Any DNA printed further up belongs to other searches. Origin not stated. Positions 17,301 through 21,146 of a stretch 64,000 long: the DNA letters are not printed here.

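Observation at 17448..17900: RND efflux pump with a C-terminal DUF805 fusion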

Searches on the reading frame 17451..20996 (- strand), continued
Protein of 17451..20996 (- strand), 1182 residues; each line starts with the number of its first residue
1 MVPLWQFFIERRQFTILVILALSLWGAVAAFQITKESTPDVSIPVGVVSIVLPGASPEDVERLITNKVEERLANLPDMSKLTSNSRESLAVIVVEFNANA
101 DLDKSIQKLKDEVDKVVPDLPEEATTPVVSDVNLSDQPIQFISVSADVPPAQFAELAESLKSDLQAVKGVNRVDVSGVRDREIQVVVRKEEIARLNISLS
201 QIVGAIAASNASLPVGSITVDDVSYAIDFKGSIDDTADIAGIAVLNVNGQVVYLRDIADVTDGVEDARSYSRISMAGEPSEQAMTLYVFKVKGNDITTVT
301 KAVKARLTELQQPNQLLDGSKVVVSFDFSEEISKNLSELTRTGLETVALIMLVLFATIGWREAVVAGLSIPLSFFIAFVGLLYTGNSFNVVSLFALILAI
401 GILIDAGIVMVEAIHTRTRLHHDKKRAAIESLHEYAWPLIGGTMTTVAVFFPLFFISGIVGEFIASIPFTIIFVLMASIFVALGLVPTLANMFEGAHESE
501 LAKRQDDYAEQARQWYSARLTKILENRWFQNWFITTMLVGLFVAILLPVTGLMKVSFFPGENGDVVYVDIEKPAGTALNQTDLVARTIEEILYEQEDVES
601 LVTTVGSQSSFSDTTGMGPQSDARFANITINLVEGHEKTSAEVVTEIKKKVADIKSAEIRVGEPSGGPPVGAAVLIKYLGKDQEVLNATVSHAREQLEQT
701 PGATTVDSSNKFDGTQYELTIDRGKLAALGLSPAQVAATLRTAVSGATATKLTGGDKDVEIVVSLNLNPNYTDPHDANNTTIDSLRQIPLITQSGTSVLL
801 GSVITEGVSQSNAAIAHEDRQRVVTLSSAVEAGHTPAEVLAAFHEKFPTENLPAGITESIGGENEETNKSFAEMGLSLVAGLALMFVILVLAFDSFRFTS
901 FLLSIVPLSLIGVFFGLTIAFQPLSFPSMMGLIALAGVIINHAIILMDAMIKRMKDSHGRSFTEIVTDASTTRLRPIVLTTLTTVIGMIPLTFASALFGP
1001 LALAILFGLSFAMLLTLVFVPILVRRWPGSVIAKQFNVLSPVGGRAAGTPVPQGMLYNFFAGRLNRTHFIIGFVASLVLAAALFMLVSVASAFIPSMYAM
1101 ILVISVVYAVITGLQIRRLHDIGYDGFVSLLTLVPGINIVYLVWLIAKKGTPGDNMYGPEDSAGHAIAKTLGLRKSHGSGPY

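Call 74: search_solved_structures(query=window:17451-20996:-, max_evalue=1e-20)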
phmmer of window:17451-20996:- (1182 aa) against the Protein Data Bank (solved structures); distinct sequences matched with E-value up to 1e-20: 80 (the best 60 are shown).
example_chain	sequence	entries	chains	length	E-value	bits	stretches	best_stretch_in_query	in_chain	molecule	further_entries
9xwg_A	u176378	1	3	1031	9.8e-90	304.7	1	8-1027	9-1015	Multidrug efflux RND transporter permease subunit MexK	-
20yy_A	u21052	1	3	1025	1.1e-89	304.6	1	8-1027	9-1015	Multidrug efflux RND transporter permease subunit MexK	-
6vej_A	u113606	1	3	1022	5.2e-82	279.1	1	11-1027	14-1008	Probable Resistance-Nodulation-Cell Division (RND) efflux transporter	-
9lyq_B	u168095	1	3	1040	5.8e-67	229.3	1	7-1024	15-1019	Multidrug resistance protein MdtB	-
4k0e_A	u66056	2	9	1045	3.4e-64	220.2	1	9-1024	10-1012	Heavy metal cation tricomponent efflux pump ZneA(CzcA-like)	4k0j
7wlv_A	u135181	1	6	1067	1.5e-62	214.7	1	5-1023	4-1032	Efflux pump membrane transporter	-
5lq3_A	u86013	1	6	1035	3.2e-60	207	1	6-1023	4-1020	CmeB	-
5t0o_A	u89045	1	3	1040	3.2e-60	207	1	6-1023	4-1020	CmeB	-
8yr0_A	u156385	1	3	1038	3.8e-60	206.8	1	6-1017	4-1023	Cation/multidrug efflux pump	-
8z1u_A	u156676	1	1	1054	8.9e-58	198.9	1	6-1023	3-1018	Efflux pump membrane transporter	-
9e9f_B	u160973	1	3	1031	3.4e-57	197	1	6-1022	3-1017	Efflux pump membrane transporter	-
8f3e_A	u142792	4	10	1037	3.8e-57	196.8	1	6-746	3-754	Efflux pump membrane transporter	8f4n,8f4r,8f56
8gjj_B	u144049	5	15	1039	1.1e-55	191.9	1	6-1023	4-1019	Efflux pump membrane transporter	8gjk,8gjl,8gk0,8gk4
4mt1_A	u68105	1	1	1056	4.9e-54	186.5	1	6-1023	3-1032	Drug efflux protein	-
8deu_A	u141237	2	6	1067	3.4e-53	183.7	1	6-1023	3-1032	Efflux pump membrane transporter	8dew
6vks_A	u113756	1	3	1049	3.6e-53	183.7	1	6-1023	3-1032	Efflux pump membrane transporter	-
6vkt_A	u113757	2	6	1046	3.6e-53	183.7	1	6-1023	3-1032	Efflux pump membrane transporter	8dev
6z12_A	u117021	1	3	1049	1.1e-52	182.1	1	6-1023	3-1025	Efflux pump membrane transporter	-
9lyj_C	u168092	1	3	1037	2.1e-52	181.1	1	6-1023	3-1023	Multidrug resistance protein MdtF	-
9qpr_C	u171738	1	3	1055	2.2e-52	181.1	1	6-1023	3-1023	Multidrug resistance protein MdtF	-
7m4p_A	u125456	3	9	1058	2.7e-52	180.7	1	6-1027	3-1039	Efflux pump membrane transporter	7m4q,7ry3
9qps_A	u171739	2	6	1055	6.1e-52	179.6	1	6-1023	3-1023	Multidrug resistance protein MdtF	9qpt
3w9i_A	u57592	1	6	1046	4.2e-51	176.8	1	6-1023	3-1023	Multidrug resistance protein MexB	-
7cz9_A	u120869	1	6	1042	4.8e-51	176.6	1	6-1021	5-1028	Efflux pump membrane transporter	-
2v50_A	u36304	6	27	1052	5.4e-51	176.5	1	6-1023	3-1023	MULTIDRUG RESISTANCE PROTEIN MEXB | Efflux pump membrane transporter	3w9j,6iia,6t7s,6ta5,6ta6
21fo_A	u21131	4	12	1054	5.4e-51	176.4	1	6-1023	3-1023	Multidrug resistance protein MexB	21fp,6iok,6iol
8zxs_A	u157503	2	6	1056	5.9e-51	176.3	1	6-1022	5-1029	Efflux pump membrane transporter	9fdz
22xk_B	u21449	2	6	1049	6.2e-50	172.9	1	6-1023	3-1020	MexBYB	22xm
2hqd_A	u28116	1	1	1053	1.3e-49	171.9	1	6-1023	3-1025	Acriflavine resistance protein B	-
6q4o_A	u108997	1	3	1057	1.6e-49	171.6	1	6-1023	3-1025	Multidrug efflux pump subunit AcrB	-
7b5p_B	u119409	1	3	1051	3.8e-49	170.3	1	3-1023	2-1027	Efflux pump membrane transporter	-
9fhg_A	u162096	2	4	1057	4.7e-49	170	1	6-1023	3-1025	Multidrug efflux pump subunit AcrB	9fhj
4dx6_A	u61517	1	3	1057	4.8e-49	170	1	6-1023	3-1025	Acriflavine resistance protein B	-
7o3l_A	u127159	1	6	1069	5.3e-49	169.8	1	6-1023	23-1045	Efflux pump membrane transporter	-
9fdp_C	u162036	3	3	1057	6.5e-49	169.6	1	6-1023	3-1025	Multidrug efflux pump subunit AcrB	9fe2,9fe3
4u8y_A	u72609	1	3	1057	7.6e-49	169.3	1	6-1023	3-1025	Multidrug efflux pump subunit AcrB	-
4c48_A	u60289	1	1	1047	7.8e-49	169.3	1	6-1023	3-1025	ACRIFLAVINE RESISTANCE PROTEIN B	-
1oy6_A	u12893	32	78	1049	7.9e-49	169.3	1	6-1023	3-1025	Acriflavine resistance protein B | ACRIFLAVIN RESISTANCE PROTEIN B | Multidrug efflux pump subunit AcrB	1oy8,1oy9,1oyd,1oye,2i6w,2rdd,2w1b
1iwg_A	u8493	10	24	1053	8e-49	169.3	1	6-1023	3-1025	AcrB | Acriflavine resistance protein B | Multidrug efflux pump subunit AcrB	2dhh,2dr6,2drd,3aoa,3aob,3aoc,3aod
2j8s_A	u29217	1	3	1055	8.1e-49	169.2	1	6-1023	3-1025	ACRIFLAVINE RESISTANCE PROTEIN B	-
2gif_A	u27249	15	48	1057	8.2e-49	169.2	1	6-1023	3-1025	Acriflavine resistance protein B | Multidrug efflux pump subunit AcrB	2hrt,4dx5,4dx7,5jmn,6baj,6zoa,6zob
7o3n_A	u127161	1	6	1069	8.4e-49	169.2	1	6-1023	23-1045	Efflux pump membrane transporter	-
4ziv_A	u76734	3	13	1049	8.4e-49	169.2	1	6-1023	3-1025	Multidrug efflux pump subunit AcrB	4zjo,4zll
9v5r_A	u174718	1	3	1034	8.5e-49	169.2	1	6-1023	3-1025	Multidrug efflux pump subunit AcrB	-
7o3m_A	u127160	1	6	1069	8.8e-49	169.1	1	6-1023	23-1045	Efflux pump membrane transporter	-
3w9h_A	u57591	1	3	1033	8.8e-49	169.1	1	6-1023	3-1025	Acriflavine resistance protein B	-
6zoc_A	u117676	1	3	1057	9.3e-49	169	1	6-1023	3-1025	Multidrug efflux pump subunit AcrB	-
9fdq_C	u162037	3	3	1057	9.8e-49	169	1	6-1023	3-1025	Multidrug efflux pump subunit AcrB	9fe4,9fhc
5v5s_J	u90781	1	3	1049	1.1e-48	168.8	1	6-1023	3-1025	Multidrug efflux pump subunit AcrB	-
6zog_A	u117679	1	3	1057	1.4e-48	168.4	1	6-1023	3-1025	Multidrug efflux pump subunit AcrB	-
6q4n_A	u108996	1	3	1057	1.5e-48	168.4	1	6-1023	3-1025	Multidrug efflux pump subunit AcrB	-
2hqf_A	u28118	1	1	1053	2e-48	167.9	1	6-1023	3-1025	Acriflavine resistance protein B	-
4u95_A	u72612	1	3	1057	2.1e-48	167.9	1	6-1023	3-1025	Multidrug efflux pump subunit AcrB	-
1t9t_A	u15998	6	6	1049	2.4e-48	167.7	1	6-1023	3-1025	Acriflavine resistance protein B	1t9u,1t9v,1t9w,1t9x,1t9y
9hci_A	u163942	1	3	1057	2.7e-48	167.5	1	6-1023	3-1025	Multidrug efflux pump subunit AcrB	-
5yil_A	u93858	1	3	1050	2.9e-48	167.4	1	6-1023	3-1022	Multidrug efflux pump subunit AcrB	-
6q4p_A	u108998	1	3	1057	3.2e-48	167.3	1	6-1023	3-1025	Multidrug efflux pump subunit AcrB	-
6zo6_A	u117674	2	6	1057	3.7e-48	167.1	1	6-1023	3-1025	Multidrug efflux pump subunit AcrB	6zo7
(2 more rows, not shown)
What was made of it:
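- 17913..20996 (-): RND permease body, residues 1-1028 (ACR_tran; 12 TM helices plus two porter/docking loops), ending ............. Closest solved chains are MexK, TriC-like, MdtB and ZneA, all ending at query residues 1017-1027 (call 74).
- Closest known: Solved RND permeases MexK, TriC-like. Same: Best sequence matches in the PDB over query residues 8-1027 (E 1e-89 to 1e-64, call 74).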

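Call 84: find_encoding_contigs(protein=P0001, flank=500, max_places=4)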
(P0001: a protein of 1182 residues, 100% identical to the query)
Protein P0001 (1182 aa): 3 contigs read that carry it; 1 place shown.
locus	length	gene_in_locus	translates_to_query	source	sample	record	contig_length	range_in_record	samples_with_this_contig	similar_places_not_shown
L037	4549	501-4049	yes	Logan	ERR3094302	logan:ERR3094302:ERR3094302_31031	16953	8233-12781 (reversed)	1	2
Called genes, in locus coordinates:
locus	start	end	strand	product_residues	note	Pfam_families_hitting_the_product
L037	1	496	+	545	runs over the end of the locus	PF25919:BSH_CusB (faint), PF25917:BSH_RND (weak), PF25989:YknX_C (weak)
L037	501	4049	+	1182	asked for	PF00873:ACR_tran, PF03176:MMPL (faint), PF05656:DUF805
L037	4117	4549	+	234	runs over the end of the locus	-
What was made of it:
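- The identical ORF is on three contigs (call 84).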

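Call 85: predict_structure(alignment_id=A6)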
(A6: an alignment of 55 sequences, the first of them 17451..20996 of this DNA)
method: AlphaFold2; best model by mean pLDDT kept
length: 1182 residues; sequences in the alignment: 55
mean_pLDDT: 73.2   pTM: 0.64
mean pLDDT of the five models: 73.2, 71.3, 67.9, 66.1, 65.9
residues with pLDDT >= 90: 41; 70-90: 785; 50-70: 252; < 50: 104
segments of 3 or more residues with pLDDT < 50: 40-42, 213-216, 223-225, 666-672, 1040-1066, 1117-1120, 1122-1131, 1133-1135, 1148-1165, 1169-1172, 1174-1182
pLDDT, mean of each block of 10 residues (from residue 1): 78 84 83 58 69 71 82 78 77 74 77 82 75 64 81 79 84 77 83 81 75 52 51 65 73 82 72 77 83 72 86 81 79 73 82 80 77 77 66 69 78 80 82 82 79 62 62 76 80 69 79 90 88 90 86 67 76 76 85 79 80 58 82 73 78 79 57 71 81 83 68 63 77 74 75 67 82 74 78 79 74 72 76 65 82 80 58 77 86 82 90 90 81 82 86 78 87 86 85 76 89 91 81 61 39 34 44 62 60 57 55 50 44 51 48 37 49 38 31
secondary structure, 60 per line:
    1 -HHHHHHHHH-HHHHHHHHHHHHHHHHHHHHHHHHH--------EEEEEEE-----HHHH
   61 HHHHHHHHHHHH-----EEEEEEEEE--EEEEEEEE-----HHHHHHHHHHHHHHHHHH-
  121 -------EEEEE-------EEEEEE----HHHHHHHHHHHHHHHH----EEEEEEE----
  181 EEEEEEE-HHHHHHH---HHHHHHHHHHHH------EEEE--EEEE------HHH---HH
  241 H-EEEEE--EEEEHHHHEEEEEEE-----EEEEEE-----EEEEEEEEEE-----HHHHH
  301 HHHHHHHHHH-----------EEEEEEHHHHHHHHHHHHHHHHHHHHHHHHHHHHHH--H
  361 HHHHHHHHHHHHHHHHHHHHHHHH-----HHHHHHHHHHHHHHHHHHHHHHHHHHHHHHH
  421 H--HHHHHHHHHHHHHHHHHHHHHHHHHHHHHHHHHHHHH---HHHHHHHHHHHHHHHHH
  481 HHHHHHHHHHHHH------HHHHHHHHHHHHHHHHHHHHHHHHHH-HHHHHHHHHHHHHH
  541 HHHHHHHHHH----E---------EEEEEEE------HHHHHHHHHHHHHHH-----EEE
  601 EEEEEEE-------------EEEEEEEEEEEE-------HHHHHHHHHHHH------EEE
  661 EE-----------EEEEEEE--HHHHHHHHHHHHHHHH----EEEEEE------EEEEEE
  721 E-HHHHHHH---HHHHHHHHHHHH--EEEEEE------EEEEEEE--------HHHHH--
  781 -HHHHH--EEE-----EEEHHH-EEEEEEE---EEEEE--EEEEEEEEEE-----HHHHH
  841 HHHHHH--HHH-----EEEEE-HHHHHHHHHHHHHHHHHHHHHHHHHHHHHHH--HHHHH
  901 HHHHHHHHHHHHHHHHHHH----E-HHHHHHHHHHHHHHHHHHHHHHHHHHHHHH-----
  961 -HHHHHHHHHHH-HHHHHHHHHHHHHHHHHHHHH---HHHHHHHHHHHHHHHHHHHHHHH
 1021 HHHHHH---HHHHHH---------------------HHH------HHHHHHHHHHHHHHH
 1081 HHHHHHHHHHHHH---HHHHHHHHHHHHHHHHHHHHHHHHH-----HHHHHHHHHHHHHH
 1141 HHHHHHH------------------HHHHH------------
elements in order (helices of 4 or more, strands of 3 or more residues): H2-10 H12-36 E45-51 H57-72 E78-86 E89-96 H102-119 E128-132 E140-145 H150-165 E170-176 E181-187 H189-195 H199-210 E217-220 E223-226 E243-247 E250-253 H254-257 E258-264 E270-275 E281-290 H296-310 E322-327 H328-357 H360-384 H390-421 H424-460 H464-493 H500-525 H527-550 E565-571 H578-592 E598-607 E621-632 H640-651 E658-662 E674-680 H683-698 E703-708 E715-721 H723-729 H733-744 E747-752 E759-765 H774-778 H782-786 E789-791 E797-799 E804-810 E814-818 E821-830 H836-846 E857-861 H863-893 H896-919 H926-955 H962-972 H974-994 H998-1026 H1030-1035 H1066-1093 H1097-1121 H1127-1147 H1166-1170
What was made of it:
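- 17913..20996 (-): AF2 secondary structure (call 85).
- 17556..17621 (-): Third hydrophobic element, residues 1126-1147. It is broken at V-P-G into 8- and 11-residue helices and is inferred to be a re-entrant hairpin. The shallow-alignment full-length model shows it as one helix at low confidence (call 85).
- On RND permease superfamily (Pfam ACR_tran, PF00873): AF2 secondary structure: TM1 at 12-36, loop 40-327, helices 328-550, loop 565-861, helices 863-1026 (call 85).
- On AcrZ/YajC-like RND accessory subunits (functional analogy only): The full-length AF2 run returns no coordinates or PAE, and the tail pLDDT is low (31-62) with a shallow tail alignment (call 85).
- The linker has pLDDT <50 in the full-length model (call 85). 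The full-length AF2 model places the tail at low confidence (pLDDT 31-62, call 85), and no coordinates or PAE were available.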
